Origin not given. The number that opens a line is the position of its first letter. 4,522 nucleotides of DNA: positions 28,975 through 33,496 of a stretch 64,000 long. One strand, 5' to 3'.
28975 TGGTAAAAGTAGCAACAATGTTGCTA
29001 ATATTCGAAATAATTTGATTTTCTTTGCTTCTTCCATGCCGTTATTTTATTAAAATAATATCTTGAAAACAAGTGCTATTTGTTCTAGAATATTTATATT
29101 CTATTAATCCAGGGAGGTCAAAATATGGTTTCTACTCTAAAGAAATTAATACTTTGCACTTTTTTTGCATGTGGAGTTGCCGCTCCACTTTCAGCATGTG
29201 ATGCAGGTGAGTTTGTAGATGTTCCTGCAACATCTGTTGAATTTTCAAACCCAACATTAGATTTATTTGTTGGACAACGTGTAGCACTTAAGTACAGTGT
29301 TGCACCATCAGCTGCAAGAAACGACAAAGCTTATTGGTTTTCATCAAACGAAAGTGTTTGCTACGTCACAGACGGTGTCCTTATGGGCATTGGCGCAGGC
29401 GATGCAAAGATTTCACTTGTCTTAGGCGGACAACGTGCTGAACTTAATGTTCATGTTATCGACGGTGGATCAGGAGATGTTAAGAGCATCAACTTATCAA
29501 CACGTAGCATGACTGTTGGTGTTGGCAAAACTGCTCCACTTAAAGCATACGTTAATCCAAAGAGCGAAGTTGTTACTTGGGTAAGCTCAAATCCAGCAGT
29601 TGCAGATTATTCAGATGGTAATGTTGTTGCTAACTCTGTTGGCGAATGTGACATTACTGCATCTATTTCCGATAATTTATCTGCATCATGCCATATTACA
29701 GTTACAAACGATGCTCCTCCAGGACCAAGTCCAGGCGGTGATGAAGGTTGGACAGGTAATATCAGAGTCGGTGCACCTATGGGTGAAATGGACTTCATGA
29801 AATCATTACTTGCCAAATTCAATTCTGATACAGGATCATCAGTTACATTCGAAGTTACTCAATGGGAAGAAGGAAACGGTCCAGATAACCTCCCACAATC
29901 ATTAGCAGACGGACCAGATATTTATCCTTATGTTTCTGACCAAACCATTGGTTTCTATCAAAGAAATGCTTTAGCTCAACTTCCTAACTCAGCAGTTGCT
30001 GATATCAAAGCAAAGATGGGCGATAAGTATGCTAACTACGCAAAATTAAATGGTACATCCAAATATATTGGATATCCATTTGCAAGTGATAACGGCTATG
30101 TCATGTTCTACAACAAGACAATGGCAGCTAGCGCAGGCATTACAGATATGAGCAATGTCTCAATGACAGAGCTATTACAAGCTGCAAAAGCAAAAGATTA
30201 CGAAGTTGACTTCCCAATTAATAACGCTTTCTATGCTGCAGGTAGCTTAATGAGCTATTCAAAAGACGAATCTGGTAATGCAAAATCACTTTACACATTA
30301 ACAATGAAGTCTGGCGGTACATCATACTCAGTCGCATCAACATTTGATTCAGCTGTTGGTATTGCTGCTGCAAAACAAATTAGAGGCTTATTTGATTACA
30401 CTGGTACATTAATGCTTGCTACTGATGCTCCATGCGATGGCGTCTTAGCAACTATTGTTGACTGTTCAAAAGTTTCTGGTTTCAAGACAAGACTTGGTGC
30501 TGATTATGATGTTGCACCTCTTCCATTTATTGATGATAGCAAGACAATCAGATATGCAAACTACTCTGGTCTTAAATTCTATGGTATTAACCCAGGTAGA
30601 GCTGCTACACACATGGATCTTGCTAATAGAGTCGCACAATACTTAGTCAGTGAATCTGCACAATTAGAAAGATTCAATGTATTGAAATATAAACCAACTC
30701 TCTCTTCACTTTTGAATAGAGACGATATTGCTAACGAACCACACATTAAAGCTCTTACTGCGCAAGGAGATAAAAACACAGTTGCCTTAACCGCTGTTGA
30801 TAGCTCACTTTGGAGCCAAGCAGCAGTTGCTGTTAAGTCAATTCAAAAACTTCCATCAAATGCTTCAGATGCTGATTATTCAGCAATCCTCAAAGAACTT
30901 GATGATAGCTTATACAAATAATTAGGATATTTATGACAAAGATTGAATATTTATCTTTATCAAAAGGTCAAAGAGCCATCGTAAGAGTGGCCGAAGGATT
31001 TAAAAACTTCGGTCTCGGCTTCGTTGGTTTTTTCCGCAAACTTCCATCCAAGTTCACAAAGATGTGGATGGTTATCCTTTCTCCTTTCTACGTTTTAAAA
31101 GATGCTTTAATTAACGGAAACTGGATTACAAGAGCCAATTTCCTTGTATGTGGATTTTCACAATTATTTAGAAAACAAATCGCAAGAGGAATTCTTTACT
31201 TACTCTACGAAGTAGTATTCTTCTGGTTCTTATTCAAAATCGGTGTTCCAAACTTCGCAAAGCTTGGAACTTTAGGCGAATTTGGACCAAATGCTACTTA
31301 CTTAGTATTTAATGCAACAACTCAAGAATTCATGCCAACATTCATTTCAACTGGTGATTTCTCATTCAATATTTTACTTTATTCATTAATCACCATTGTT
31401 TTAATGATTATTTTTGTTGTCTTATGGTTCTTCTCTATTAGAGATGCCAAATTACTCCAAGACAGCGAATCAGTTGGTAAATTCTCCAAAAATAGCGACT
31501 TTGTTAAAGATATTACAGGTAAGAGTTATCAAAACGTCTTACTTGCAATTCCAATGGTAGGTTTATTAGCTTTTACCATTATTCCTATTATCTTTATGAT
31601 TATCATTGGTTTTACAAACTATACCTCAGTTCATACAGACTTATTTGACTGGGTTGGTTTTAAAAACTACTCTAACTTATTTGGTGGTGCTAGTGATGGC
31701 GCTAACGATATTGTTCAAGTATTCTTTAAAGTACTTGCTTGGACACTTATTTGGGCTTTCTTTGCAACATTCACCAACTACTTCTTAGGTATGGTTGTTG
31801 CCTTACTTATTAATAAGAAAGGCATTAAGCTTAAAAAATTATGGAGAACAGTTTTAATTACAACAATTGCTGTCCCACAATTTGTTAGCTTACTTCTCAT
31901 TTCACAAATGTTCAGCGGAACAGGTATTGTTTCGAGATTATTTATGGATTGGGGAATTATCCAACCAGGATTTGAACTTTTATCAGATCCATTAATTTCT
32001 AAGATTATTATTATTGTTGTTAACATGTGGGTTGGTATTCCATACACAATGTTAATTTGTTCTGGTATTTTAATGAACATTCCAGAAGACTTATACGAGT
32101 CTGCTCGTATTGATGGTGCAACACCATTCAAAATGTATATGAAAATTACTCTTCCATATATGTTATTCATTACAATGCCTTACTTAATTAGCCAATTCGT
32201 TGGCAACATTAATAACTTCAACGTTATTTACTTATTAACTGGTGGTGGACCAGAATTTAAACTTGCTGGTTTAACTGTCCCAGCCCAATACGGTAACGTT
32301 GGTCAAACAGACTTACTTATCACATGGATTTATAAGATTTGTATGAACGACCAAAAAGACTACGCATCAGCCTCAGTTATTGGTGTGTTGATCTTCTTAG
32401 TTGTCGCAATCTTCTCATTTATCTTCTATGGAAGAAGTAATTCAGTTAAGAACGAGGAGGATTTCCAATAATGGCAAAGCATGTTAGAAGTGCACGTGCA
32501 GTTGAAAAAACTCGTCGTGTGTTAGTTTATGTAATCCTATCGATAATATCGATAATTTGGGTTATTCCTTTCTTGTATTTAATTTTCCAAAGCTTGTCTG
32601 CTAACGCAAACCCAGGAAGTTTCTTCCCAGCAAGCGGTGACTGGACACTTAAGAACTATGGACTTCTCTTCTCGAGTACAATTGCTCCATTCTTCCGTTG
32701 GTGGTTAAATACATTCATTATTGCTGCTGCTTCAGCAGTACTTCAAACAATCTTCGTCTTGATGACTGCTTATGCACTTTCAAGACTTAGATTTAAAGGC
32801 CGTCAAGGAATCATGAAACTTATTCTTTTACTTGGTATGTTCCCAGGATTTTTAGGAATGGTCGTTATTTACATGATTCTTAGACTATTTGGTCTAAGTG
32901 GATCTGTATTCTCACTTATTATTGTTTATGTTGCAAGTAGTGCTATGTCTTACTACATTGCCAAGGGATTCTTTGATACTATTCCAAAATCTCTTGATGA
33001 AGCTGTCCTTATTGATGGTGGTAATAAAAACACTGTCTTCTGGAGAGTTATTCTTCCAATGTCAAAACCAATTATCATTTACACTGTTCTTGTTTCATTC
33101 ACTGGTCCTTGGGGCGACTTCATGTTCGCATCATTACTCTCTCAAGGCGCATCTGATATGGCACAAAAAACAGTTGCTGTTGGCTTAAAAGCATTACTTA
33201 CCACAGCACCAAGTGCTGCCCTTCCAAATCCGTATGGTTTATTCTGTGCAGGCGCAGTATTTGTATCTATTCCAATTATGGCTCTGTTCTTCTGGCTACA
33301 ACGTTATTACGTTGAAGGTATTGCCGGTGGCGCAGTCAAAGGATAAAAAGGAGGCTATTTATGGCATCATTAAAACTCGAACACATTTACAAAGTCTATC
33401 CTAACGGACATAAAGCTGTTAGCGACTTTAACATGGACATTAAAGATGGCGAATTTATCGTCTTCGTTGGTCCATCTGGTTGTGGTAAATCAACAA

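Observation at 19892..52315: ~32-kb lipoprotein-based starch utilisation locus: a Sus/amylosome analogue without dockerins or TonB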

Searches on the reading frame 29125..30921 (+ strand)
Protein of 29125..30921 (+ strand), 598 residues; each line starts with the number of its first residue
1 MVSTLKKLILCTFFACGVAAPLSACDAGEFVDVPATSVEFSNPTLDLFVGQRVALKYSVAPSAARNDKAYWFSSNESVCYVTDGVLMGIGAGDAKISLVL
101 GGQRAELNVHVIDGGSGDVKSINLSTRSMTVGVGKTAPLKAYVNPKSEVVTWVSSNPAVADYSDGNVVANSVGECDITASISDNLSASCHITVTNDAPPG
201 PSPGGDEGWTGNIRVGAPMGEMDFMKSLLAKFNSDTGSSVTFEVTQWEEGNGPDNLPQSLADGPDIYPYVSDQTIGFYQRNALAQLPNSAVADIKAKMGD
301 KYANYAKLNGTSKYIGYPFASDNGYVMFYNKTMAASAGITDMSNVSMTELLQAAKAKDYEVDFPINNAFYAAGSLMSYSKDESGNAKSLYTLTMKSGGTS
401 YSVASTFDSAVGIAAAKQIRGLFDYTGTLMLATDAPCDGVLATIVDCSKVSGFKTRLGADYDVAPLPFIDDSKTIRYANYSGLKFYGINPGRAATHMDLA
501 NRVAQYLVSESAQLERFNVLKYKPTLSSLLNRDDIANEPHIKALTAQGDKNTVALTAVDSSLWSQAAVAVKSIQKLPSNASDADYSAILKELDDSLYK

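Call 4: search_protein_families(library=pfam, proteins=[window:29125-30921:+], max_evalue=0.01)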
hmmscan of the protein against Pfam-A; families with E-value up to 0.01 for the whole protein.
window:29125-30921:+ (598 aa): 3 families
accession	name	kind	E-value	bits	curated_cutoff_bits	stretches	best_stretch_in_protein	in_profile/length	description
PF02368.24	Big_2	-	1.3e-16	60.7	22.8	2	118-189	1-77/79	Bacterial Ig-like domain (group 2)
PF13416.11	SBP_bac_8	-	2.1e-12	47.8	27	1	228-543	2-279/279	Bacterial extracellular solute-binding protein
PF06758.18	Olduvai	-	0.0071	16.8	23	0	166-190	26-50/68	Olduvai domain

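Call 63: search_protein_families(library=ncbifam, proteins=[window:29125-30921:+], max_evalue=0.00001)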
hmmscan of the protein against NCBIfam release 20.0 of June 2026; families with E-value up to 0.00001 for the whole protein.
window:29125-30921:+ (598 aa): 1 family
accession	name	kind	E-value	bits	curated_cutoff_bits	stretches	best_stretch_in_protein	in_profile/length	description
NF053763.1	ABCarbgalBndGanS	equivalog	1.7e-06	27.1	700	1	450-583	274-403/420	galactooligosaccharide ABC transporter substrate-binding protein GanS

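Call 84: search_solved_structures(query=window:29125-30921:+, max_evalue=0.01)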
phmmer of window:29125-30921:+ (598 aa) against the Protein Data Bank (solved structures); distinct sequences matched with E-value up to 0.01: 8.
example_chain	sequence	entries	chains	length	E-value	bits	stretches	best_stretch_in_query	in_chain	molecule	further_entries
4ua8_A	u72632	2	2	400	1.6e-07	33.3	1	230-567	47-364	Carbohydrate ABC transporter substrate-binding protein, CUT1 family (TC 3.A.1.1.-)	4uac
7quz_AAA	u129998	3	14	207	6.6e-05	24.7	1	32-100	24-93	Beta-1,3-glucanase bglH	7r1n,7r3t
7jhg_M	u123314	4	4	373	0.0084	17.7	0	230-335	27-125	Maltodextrin-binding protein | Maltose/maltodextrin ABC transporter substrate-binding protein MalE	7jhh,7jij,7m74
28qm_A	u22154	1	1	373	0.0084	17.7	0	230-335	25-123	Maltose-binding periplasmic protein,PigG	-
5e24_A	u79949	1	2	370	0.0086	17.7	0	230-335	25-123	Maltose-binding periplasmic protein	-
4giz_A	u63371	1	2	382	0.0092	17.6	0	230-335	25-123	Maltose-binding periplasmic protein, UBIQUITIN LIGASE EA6P: chimeric protein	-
4xr8_A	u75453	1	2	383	0.0093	17.6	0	230-335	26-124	Maltose-binding periplasmic protein, ubiquitin ligase E6AP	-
6siv_A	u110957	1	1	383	0.0094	17.5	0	230-335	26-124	Maltose/maltodextrin-binding periplasmic protein,Interferon regulatory factor 3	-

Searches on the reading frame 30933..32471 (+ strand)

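Call 4: search_protein_families(library=pfam, proteins=[window:30933-32471:+], max_evalue=0.01)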
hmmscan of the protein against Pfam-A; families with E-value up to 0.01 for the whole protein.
window:30933-32471:+ (512 aa): 1 family
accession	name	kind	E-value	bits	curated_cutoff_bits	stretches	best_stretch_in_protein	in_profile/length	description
PF00528.27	BPD_transp_1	-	4.9e-21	75.7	26.4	1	284-500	3-176/184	Binding-protein-dependent transport system inner membrane component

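Call 63: search_protein_families(library=ncbifam, proteins=[window:30933-32471:+], max_evalue=0.00001)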
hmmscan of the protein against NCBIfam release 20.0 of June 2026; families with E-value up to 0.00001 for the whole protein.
window:30933-32471:+ (512 aa): 9 families
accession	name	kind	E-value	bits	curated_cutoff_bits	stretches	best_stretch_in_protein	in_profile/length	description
NF008232.0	PRK10999.1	equivalog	5.2e-54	183.8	392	1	240-497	264-510/520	maltose ABC transporter permease MalF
NF007852.0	PRK10561.1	equivalog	3.3e-09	37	335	1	215-491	22-278/295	sn-glycerol-3-phosphate ABC transporter permease UgpA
NF040931.1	ABC_arch_GlcT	equivalog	4e-09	36.5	360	1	204-443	1-229/278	glucose ABC transporter permease GlcT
TIGR00969.1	3a0106s02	subfamily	1.1e-07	31.6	240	1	266-419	61-205/272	sulfate ABC transporter permease subunit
TIGR01581.1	Mo_ABC_porter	hypoth_equivalog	6.2e-07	29.1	210.3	1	266-437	21-183/225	ABC transporter permease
TIGR03262.1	PhnU2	equivalog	8.1e-07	28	593.25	1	204-499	7-253/546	putative 2-aminoethylphosphonate ABC transporter permease subunit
TIGR02139.1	permease_CysT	equivalog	1.3e-06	28.2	246.1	1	267-441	51-216/265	sulfate ABC transporter permease subunit CysT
NF011624.0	PRK15050.1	equivalog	5.8e-06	25.6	247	0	203-434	27-238/297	2-aminoethylphosphonate ABC transporter permease subunit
NF008208.0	PRK10971.1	equivalog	6e-06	25.9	415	1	270-437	62-220/277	sulfate/thiosulfate ABC transporter permease CysT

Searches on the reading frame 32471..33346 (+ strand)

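Call 4: search_protein_families(library=pfam, proteins=[window:32471-33346:+], max_evalue=0.01)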
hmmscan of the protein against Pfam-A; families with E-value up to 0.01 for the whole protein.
window:32471-33346:+ (291 aa): 1 family
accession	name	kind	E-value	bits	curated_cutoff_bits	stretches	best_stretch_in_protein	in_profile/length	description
PF00528.27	BPD_transp_1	-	5.7e-13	49.4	26.4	1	100-281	9-179/184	Binding-protein-dependent transport system inner membrane component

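Call 63: search_protein_families(library=ncbifam, proteins=[window:32471-33346:+], max_evalue=0.00001)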
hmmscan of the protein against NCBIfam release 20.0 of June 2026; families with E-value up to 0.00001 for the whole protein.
window:32471-33346:+ (291 aa): 7 families
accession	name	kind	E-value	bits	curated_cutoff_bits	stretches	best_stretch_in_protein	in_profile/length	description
NF008231.0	PRK10998.1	equivalog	2.8e-35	122.3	261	1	12-291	9-296/296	maltose ABC transporter permease MalG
NF040932.1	ABC_arch_GlcU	equivalog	1.7e-20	73.8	340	1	16-285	2-265/272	glucose ABC transporter permease GlcU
NF008210.0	PRK10973.1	equivalog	3.1e-16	59.9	297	1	68-284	67-276/281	sn-glycerol-3-phosphate ABC transporter permease UgpE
TIGR01581.1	Mo_ABC_porter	hypoth_equivalog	2.5e-10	40.2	210.3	1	82-239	27-196/225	ABC transporter permease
NF007047.0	PRK09500.1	equivalog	4e-10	39.7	326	1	15-223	3-206/257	spermidine/putrescine ABC transporter permease PotC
TIGR00969.1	3a0106s02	subfamily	3.3e-07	30.1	240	0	79-225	64-223/272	sulfate ABC transporter permease subunit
TIGR02141.1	modB_ABC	equivalog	6.4e-07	29.2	182.6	1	81-250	3-184/208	molybdate ABC transporter permease subunit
